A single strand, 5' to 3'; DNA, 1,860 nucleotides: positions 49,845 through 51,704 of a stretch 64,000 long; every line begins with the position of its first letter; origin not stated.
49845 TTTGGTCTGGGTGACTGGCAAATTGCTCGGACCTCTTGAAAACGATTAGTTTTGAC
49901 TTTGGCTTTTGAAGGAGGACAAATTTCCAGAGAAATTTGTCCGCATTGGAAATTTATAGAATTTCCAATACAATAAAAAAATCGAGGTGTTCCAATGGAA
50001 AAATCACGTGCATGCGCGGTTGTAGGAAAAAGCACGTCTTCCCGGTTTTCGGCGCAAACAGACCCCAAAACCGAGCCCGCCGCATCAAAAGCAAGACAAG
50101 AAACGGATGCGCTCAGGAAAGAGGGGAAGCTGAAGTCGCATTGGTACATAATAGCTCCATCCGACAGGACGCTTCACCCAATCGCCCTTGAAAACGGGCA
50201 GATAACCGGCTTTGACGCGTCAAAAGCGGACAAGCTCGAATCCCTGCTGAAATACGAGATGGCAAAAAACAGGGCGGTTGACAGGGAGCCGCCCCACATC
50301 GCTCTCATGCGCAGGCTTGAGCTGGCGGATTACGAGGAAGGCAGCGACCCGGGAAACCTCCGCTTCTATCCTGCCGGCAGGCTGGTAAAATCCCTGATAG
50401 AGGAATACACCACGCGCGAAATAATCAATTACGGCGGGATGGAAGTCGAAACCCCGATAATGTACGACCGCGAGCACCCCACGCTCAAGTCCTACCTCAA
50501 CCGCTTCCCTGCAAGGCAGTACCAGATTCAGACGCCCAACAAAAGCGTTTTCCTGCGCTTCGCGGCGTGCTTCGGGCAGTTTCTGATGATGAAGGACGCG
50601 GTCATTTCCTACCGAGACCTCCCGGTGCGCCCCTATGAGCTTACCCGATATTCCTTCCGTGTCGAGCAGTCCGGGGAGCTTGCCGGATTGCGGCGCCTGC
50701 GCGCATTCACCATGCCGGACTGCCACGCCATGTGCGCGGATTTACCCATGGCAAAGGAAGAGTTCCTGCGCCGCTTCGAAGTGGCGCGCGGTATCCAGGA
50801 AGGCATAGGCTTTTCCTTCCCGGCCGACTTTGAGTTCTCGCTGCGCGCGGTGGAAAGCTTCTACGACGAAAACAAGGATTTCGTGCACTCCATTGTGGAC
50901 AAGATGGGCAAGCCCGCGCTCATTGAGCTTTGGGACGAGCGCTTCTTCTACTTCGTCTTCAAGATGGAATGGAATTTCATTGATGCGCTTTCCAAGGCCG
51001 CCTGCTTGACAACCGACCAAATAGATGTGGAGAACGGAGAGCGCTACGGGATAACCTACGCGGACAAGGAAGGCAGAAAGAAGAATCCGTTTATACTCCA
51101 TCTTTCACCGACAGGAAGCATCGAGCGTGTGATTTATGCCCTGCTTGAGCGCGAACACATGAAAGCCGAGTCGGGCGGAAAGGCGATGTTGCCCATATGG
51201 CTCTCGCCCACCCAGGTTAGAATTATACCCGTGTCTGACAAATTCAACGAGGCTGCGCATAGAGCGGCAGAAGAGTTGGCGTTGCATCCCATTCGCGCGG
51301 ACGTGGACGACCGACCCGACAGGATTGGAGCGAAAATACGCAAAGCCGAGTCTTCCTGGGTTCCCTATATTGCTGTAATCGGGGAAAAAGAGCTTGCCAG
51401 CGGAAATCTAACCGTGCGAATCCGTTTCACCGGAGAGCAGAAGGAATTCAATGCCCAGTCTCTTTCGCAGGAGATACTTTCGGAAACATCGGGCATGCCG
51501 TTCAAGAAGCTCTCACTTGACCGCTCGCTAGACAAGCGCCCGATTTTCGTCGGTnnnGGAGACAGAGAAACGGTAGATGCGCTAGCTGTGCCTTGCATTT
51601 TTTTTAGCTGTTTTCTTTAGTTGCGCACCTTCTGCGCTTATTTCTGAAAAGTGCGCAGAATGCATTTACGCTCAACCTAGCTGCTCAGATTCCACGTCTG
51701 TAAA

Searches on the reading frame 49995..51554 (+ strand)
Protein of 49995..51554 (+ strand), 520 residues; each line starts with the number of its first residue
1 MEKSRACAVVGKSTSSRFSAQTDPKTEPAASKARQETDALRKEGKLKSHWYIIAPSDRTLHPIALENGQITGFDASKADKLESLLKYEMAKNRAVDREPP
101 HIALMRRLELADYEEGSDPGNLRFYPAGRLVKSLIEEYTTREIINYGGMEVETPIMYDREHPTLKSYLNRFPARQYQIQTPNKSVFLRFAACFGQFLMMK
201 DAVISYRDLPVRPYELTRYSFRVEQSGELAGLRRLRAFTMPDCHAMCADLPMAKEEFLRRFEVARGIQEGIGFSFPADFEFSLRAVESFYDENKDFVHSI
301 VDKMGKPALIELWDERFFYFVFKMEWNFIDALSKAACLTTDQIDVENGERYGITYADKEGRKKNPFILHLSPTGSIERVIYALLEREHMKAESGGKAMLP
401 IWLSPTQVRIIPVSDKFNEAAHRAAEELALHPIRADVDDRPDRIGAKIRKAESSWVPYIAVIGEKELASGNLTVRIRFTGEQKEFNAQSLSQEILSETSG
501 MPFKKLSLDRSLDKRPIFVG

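Call 70: search_protein_families(library=pfam, proteins=[window:49995-51554:+], max_evalue=0.00001)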
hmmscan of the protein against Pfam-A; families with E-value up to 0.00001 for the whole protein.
window:49995-51554:+ (520 aa): 2 families
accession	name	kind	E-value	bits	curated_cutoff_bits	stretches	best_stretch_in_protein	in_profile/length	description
PF03129.25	HGTP_anticodon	-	2.2e-21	76.2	21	1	407-495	1-92/94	Anticodon binding domain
PF00587.30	tRNA-synt_2b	-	3.3e-14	53.8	29.3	1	176-386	1-178/179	tRNA synthetase class II core domain (G, H, P, S and T)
